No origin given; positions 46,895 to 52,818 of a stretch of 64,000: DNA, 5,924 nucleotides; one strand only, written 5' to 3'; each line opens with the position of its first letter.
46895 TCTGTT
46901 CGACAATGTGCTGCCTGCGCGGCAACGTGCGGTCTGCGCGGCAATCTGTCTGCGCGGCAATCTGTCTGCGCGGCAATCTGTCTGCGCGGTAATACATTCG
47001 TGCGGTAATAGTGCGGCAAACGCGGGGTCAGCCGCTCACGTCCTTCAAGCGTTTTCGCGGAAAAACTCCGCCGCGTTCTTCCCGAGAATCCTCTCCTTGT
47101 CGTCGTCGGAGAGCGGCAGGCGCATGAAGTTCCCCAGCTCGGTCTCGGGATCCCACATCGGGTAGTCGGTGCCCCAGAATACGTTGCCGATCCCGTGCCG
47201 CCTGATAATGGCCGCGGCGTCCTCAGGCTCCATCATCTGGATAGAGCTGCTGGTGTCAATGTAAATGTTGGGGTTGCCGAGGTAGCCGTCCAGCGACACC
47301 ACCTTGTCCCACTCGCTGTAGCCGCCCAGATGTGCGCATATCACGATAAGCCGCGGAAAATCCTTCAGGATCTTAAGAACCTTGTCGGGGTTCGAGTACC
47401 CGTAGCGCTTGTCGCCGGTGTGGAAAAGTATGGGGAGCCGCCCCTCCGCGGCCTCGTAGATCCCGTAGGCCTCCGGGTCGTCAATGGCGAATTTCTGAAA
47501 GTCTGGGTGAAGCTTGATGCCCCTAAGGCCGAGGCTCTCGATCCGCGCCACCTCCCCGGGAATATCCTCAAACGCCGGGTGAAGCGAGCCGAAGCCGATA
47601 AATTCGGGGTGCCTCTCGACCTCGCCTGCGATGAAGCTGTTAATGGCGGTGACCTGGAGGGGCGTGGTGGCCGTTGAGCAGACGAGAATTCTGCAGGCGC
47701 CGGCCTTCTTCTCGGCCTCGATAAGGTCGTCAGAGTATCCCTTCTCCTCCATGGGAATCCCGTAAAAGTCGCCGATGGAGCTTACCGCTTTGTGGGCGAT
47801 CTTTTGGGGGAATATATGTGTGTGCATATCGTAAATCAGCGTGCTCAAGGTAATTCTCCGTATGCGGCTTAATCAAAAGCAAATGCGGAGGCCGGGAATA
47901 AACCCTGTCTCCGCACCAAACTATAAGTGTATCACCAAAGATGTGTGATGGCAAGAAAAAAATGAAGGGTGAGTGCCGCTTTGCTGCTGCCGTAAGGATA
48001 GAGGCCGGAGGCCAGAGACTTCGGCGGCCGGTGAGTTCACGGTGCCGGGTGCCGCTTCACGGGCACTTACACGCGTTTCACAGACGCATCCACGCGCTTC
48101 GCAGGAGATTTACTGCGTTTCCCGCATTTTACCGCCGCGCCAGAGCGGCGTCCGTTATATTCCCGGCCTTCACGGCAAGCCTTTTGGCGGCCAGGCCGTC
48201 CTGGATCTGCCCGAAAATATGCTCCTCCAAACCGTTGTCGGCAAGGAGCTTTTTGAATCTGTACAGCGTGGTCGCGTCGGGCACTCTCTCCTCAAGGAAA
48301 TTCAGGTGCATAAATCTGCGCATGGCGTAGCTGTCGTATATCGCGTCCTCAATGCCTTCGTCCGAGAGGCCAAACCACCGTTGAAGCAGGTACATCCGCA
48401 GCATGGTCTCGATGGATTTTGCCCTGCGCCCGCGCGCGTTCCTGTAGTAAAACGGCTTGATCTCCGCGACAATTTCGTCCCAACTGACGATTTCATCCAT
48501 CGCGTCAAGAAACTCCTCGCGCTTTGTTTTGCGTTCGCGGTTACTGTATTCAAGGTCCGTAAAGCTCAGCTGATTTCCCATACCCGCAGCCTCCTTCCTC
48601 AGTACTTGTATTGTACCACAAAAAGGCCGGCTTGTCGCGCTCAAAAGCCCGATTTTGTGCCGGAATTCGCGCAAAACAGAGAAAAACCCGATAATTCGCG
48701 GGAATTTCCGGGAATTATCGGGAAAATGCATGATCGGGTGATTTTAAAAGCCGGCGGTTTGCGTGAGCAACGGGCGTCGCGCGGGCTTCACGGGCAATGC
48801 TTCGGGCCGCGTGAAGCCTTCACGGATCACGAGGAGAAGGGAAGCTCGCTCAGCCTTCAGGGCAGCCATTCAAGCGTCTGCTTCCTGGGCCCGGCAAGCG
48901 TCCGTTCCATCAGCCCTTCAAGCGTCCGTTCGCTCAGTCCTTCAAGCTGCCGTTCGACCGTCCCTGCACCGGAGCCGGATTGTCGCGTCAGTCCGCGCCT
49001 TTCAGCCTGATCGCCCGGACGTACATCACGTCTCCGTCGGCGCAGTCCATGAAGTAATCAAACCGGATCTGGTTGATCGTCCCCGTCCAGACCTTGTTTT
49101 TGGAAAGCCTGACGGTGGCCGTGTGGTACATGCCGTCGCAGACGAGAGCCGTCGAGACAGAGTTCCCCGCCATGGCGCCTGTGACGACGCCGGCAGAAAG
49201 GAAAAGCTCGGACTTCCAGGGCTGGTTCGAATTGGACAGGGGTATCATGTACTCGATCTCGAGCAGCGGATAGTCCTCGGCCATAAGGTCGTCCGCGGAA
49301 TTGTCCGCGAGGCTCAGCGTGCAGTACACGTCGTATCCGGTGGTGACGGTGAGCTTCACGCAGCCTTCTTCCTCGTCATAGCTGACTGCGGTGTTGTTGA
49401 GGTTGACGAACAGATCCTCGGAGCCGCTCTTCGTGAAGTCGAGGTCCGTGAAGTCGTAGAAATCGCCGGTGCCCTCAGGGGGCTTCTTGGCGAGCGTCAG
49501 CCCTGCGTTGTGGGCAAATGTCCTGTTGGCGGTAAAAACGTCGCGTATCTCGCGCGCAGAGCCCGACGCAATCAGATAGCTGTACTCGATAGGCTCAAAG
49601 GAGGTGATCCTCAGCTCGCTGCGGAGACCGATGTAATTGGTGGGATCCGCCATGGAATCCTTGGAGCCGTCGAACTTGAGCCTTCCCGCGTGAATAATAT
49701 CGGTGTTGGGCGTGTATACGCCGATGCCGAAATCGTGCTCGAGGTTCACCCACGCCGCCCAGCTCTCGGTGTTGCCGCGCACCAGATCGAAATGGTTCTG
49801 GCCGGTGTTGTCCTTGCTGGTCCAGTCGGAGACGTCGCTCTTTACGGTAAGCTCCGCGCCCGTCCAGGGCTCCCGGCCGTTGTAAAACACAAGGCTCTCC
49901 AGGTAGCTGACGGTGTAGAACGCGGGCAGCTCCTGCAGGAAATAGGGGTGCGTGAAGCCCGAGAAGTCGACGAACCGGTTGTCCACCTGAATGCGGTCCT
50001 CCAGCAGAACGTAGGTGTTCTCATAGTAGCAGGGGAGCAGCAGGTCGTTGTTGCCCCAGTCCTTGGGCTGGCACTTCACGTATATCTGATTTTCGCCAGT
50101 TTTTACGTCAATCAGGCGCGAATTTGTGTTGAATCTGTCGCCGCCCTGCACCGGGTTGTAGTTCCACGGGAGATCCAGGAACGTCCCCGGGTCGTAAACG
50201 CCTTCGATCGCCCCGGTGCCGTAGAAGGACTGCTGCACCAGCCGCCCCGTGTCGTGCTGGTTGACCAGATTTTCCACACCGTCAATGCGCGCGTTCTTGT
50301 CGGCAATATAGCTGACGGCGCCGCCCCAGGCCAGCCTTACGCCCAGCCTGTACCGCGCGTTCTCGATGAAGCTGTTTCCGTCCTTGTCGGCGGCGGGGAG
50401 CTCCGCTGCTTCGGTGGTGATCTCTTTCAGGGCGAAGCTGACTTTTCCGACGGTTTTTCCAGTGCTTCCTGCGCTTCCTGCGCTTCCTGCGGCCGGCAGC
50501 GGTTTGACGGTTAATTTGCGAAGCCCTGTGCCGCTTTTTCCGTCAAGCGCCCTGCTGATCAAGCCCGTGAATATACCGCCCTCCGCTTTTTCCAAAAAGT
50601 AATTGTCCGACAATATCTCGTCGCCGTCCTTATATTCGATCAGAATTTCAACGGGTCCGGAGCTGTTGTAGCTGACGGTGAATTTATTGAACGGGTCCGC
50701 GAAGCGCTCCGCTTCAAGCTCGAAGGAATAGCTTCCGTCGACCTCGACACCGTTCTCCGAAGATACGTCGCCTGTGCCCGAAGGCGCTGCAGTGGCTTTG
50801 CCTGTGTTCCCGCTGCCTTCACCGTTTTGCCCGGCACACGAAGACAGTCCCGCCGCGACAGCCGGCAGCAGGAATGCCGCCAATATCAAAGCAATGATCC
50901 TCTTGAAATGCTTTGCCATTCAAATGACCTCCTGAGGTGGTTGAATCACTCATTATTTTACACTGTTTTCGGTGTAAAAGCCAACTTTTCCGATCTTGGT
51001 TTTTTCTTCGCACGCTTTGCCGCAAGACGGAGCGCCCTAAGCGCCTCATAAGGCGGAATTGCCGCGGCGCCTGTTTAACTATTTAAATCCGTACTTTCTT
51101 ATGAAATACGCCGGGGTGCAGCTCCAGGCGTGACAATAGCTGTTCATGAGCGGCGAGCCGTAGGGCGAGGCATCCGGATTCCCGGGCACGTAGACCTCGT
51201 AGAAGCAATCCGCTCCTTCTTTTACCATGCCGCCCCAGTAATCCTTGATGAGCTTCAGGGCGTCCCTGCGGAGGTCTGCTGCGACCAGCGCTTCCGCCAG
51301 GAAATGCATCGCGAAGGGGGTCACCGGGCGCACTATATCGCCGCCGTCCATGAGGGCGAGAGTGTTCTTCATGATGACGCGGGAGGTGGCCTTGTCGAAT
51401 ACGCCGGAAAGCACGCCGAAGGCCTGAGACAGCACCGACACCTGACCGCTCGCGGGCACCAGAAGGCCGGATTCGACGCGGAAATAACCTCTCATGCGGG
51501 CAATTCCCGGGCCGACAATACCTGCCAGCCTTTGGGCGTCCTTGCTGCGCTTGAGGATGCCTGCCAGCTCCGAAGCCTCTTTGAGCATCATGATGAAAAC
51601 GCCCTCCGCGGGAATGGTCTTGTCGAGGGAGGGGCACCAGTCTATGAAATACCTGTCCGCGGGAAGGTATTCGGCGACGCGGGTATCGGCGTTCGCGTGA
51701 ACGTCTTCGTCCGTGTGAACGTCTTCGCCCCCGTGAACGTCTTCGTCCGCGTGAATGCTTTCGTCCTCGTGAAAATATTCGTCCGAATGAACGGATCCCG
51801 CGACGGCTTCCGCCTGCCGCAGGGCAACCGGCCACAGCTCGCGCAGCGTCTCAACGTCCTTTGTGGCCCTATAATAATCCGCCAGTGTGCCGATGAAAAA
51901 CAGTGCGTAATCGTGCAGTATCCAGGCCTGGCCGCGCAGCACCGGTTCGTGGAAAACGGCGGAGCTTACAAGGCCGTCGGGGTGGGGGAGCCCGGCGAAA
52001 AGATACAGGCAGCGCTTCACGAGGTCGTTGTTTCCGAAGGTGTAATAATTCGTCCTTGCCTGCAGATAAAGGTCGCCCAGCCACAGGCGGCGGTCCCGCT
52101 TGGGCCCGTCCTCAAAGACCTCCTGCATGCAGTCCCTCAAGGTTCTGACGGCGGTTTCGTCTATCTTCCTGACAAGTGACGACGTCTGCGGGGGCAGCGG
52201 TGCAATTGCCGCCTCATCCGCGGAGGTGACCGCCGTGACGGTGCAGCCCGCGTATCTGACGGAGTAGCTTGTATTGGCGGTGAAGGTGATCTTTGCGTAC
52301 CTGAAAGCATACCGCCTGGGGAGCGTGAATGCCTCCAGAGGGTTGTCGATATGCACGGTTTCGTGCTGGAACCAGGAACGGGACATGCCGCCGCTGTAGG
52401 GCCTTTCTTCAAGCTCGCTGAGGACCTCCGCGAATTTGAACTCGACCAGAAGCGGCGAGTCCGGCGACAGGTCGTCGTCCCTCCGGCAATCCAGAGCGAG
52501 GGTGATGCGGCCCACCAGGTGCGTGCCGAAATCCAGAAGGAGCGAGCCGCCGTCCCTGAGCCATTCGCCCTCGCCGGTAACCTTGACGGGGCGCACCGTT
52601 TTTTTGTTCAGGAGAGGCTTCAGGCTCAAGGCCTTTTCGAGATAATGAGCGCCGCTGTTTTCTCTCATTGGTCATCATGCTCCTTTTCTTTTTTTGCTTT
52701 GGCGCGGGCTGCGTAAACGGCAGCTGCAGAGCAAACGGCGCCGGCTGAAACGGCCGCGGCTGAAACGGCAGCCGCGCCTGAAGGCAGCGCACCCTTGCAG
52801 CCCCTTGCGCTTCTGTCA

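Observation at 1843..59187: Locus-specific short tandem repeats fill almost every intergenic region of the host backbone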

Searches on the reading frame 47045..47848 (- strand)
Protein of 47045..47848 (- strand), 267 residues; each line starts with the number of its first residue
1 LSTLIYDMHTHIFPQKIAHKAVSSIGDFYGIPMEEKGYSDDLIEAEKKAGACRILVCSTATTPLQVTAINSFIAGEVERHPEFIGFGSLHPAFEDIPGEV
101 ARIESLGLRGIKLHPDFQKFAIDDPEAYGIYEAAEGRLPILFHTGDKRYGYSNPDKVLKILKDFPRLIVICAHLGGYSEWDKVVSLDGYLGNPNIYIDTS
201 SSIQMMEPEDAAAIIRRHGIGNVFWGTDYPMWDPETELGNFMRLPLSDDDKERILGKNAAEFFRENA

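Call 15: search_protein_families(library=pfam, proteins=[window:47045-47848:-])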
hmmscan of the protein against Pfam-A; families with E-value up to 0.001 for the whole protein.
window:47045-47848:- (267 aa): 1 family
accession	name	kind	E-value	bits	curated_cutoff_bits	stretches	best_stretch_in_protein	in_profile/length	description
PF04909.20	Amidohydro_2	-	1e-25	91.5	26.4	1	6-264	1-288/289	Amidohydrolase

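Call 58: find_encoding_contigs(protein=window:47045-47848:-, flank=10000, max_places=10)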
Protein window:47045-47848:- (267 aa): 8 contigs read that carry it; 7 places shown.
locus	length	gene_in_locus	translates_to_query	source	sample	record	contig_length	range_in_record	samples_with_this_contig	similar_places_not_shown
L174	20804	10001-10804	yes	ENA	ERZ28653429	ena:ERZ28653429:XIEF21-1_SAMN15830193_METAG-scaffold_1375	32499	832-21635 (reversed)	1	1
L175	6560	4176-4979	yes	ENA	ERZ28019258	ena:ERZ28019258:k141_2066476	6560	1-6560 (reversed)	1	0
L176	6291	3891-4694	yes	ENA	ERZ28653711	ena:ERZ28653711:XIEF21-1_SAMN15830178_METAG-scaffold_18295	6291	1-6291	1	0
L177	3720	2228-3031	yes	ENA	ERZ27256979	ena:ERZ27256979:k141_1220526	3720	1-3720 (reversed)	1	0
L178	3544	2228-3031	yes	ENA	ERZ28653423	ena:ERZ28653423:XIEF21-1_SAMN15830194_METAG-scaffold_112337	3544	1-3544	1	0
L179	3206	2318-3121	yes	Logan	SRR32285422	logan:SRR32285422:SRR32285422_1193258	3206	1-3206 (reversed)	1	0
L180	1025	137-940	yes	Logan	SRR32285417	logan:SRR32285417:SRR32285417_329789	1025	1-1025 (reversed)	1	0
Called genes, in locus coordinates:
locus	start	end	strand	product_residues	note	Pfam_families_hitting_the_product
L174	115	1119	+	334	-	PF04886:PT (faint)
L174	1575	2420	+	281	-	-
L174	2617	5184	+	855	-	-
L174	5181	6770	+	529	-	PF21104:Glyco_hydro_78_N, PF17389:Bac_rhamnosid6H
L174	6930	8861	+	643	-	-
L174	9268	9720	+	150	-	PF05598:DUF772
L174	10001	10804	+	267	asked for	PF04909:Amidohydro_2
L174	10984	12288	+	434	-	PF12897:Asp_aminotransf, PF00155:Aminotran_1_2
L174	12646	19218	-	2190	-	PF09479:Flg_new (faint), PF13290:CHB_HEX_C_1, PF02368:Big_2, PF00404:Dockerin_1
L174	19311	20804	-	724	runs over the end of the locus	PF00963:Cohesin (weak)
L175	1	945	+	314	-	?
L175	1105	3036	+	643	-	-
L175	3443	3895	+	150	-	PF05598:DUF772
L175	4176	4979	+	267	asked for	PF04909:Amidohydro_2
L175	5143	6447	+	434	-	PF12897:Asp_aminotransf, PF00155:Aminotran_1_2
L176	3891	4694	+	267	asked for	PF04909:Amidohydro_2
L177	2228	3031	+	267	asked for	PF04909:Amidohydro_2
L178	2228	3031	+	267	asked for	PF04909:Amidohydro_2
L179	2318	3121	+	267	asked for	PF04909:Amidohydro_2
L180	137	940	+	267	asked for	PF04909:Amidohydro_2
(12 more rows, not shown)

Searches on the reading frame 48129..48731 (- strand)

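Call 15: search_protein_families(library=pfam, proteins=[window:48129-48731:-])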
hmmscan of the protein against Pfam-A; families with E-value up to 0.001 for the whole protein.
window:48129-48731:- (200 aa): 1 family
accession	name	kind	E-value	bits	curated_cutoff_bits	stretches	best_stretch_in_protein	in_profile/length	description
PF05598.16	DUF772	-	1.1e-19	70.6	23.1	1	101-175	1-73/74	Transposase domain (DUF772)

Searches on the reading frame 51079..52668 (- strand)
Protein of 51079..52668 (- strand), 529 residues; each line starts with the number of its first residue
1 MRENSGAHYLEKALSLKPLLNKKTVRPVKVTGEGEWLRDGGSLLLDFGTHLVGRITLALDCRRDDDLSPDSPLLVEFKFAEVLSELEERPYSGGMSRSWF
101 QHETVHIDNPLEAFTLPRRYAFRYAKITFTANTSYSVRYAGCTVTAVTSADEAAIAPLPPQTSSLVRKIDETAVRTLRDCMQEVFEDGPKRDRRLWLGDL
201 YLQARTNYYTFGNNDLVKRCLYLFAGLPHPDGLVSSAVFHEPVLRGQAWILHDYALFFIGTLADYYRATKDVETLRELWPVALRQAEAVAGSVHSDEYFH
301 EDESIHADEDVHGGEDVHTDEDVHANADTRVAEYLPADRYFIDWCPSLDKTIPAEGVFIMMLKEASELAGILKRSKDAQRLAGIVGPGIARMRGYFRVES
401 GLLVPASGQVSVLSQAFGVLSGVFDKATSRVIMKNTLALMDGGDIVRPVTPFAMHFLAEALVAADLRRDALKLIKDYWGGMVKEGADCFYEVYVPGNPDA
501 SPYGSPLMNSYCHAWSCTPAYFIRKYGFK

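Call 15: search_protein_families(library=pfam, proteins=[window:51079-52668:-])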
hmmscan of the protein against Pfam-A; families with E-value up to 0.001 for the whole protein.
window:51079-52668:- (529 aa): 2 families
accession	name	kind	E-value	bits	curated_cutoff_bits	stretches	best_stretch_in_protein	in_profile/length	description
PF21104.3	Glyco_hydro_78_N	-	2e-23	82.9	27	1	37-145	33-141/142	Glycosyl hydrolase family 78 alpha-rhamnosidase N-terminal domain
PF17389.8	Bac_rhamnosid6H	-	3.8e-14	53.2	24.5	1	164-281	11-126/339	Bacterial alpha-L-rhamnosidase 6 hairpin glycosidase domain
